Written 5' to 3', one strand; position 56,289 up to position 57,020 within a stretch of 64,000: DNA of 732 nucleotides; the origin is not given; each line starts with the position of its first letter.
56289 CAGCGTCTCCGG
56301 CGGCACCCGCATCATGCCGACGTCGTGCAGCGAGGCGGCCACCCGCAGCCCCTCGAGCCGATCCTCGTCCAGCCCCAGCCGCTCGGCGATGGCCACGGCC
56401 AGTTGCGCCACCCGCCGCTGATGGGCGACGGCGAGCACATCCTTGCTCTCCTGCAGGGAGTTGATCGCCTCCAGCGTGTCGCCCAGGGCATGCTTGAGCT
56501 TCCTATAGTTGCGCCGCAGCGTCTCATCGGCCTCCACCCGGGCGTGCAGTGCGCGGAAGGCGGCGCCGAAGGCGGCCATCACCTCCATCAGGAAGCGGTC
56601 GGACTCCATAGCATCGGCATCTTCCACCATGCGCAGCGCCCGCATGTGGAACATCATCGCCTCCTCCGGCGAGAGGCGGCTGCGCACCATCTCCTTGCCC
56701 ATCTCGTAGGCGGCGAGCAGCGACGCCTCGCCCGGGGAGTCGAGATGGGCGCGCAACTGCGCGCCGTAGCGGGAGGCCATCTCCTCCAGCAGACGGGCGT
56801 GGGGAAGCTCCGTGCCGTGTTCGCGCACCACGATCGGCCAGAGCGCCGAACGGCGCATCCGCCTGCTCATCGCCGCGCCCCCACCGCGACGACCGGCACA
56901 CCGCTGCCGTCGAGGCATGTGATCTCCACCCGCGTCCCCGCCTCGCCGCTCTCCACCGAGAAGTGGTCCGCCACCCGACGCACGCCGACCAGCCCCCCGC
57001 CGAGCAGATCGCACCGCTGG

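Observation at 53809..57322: Orphan RsbT-like switch kinase coupled to two RsbU_N-fused outputs (HD-GYP phosphodiesterase and a hybrid histidine kinase), with no RsbR/RsbS or PP2C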

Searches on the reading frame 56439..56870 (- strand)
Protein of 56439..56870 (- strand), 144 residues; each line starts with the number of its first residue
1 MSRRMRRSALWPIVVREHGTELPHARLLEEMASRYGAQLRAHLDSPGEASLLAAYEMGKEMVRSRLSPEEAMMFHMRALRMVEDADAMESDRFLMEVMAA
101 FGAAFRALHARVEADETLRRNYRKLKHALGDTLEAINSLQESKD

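Call 41: find_homologous_proteins(query=A4, max_evalue=0.001)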
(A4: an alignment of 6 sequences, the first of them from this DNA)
Query A4 (6 sequences) (144 aa, profile of the alignment): 2 proteins with E <= 0.001 among 5032 candidates.
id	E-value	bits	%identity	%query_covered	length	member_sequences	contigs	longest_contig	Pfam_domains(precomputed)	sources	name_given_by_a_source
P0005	5.9e-13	67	31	55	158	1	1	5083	PF08673.16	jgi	-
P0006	4.1e-8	51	29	74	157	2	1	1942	PF13426.14,PF13188.14,PF08673.16,PF00989.32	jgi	jgi:PAS domain-containing protein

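Call 48: search_solved_structures(query=A4, max_evalue=1, show_alignments=2)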
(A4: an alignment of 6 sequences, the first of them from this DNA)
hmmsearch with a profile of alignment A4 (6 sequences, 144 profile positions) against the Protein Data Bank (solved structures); distinct sequences matched with E-value up to 1: 6.
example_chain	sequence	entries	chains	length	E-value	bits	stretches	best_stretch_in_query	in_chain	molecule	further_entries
2j70_A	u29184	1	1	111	5.1e-12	49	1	30-110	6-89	PHOSPHOSERINE PHOSPHATASE RSBU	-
2j6z_A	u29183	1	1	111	6.6e-12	48.6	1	30-110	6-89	PHOSPHOSERINE PHOSPHATASE RSBU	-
1w53_A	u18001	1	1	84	1.9e-11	47.1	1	30-105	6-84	PHOSPHOSERINE PHOSPHATASE RSBU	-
2j6y_A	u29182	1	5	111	3.1e-11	46.4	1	30-110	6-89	PHOSPHOSERINE PHOSPHATASE RSBU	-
1kjm_A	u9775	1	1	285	0.36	13.8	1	32-77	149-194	RT1 class I histocompatibility antigen, AA alpha chain, heavy chain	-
1ed3_A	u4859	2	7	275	0.37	13.8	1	32-77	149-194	CLASS I MAJOR HISTOCOMPATIBILITY ANTIGEN RT1-AA | RT1A.a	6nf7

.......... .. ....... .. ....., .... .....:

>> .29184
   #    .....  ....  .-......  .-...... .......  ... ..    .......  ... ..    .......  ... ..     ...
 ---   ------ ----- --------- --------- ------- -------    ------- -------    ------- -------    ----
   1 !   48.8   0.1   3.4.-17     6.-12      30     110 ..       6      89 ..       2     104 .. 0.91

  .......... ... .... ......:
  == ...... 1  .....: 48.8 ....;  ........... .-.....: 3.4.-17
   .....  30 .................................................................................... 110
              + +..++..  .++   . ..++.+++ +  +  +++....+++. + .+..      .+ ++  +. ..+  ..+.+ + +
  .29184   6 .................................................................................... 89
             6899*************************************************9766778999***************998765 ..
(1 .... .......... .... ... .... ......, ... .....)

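Call 64: search_protein_representatives(alignment_id=A5)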
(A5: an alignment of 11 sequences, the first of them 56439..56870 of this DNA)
Query: 11 sequences, 147 profile positions. Proteins with E-value up to 0.001 (for the whole library): 1180; up to 1e-10: 276; up to 1e-30: 4. The best 150 are listed.
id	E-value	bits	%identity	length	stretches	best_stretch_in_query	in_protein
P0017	1.9e-55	202.9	-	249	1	1-147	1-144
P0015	1.7e-51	190.1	-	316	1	1-147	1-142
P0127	6.2e-35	136.4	-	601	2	18-134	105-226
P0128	8.7e-33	129.4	-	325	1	6-147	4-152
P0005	1.8e-30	121.9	-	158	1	27-132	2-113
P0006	3.7e-27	111.1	-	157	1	31-132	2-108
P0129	8.8e-25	103.4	-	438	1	30-133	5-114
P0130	2.5e-24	101.9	-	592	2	27-121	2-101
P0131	1.2e-23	99.8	-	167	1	29-132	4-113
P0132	1.4e-23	99.6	-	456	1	28-134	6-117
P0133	2.3e-23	98.8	-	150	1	29-129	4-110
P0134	2.6e-23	98.7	-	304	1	29-145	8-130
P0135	3.1e-23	98.4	-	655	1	30-131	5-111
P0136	3.3e-23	98.3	-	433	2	31-132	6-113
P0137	7.8e-23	97.1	-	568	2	29-131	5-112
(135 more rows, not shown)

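Call 76: find_encoding_contigs(protein=P0005, flank=10000, max_places=3)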
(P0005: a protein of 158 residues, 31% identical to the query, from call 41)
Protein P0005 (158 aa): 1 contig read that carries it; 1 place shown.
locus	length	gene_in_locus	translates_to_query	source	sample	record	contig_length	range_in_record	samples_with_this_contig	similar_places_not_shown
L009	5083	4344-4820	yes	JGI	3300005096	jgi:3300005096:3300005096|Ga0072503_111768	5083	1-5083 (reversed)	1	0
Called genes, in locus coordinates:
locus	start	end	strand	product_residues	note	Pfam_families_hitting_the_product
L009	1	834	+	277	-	?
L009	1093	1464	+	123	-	-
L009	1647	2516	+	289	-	PF14361:RsbRD_N, PF01740:STAS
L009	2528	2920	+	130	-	PF01740:STAS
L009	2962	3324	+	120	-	PF13581:HATPase_c_2, PF02518:HATPase_c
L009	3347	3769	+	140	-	PF13581:HATPase_c_2, PF02518:HATPase_c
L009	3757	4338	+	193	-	PF07228:SpoIIE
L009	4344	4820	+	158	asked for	PF08673:RsbU_N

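Call 90: find_encoding_contigs(protein=P0134, flank=10000, max_places=3)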
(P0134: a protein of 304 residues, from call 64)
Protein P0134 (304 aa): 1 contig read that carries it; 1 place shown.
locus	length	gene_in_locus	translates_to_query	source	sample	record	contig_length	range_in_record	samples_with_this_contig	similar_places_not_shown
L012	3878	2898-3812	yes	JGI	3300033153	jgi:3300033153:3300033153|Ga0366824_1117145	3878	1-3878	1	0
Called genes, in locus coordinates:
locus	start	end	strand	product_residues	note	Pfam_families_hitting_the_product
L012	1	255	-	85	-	?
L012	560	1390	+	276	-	PF14361:RsbRD_N (weak), PF01740:STAS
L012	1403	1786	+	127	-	PF01740:STAS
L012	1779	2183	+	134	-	PF13581:HATPase_c_2, PF02518:HATPase_c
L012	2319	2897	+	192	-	PF07228:SpoIIE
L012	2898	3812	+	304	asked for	PF08673:RsbU_N, PF13487:HD_5, PF01966:HD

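Call 91: find_encoding_contigs(protein=P0128, flank=10000, max_places=3)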
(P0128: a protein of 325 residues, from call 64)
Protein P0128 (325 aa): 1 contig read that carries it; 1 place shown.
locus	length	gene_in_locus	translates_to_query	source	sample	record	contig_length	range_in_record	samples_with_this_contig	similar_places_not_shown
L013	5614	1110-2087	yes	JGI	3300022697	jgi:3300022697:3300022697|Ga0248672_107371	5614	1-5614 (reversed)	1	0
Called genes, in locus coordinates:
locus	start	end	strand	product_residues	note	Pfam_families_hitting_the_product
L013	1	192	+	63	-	?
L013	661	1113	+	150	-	PF13581:HATPase_c_2, PF02518:HATPase_c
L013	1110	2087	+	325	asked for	PF08673:RsbU_N (faint), PF13487:HD_5, PF01966:HD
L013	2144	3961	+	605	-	PF08673:RsbU_N, PF00989:PAS, PF08448:PAS_4, PF13426:PAS_9, PF08447:PAS_3, PF00512:HisKA (weak), PF02518:HATPase_c, PF00072:Response_reg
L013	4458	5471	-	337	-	PF00916:Sulfate_transp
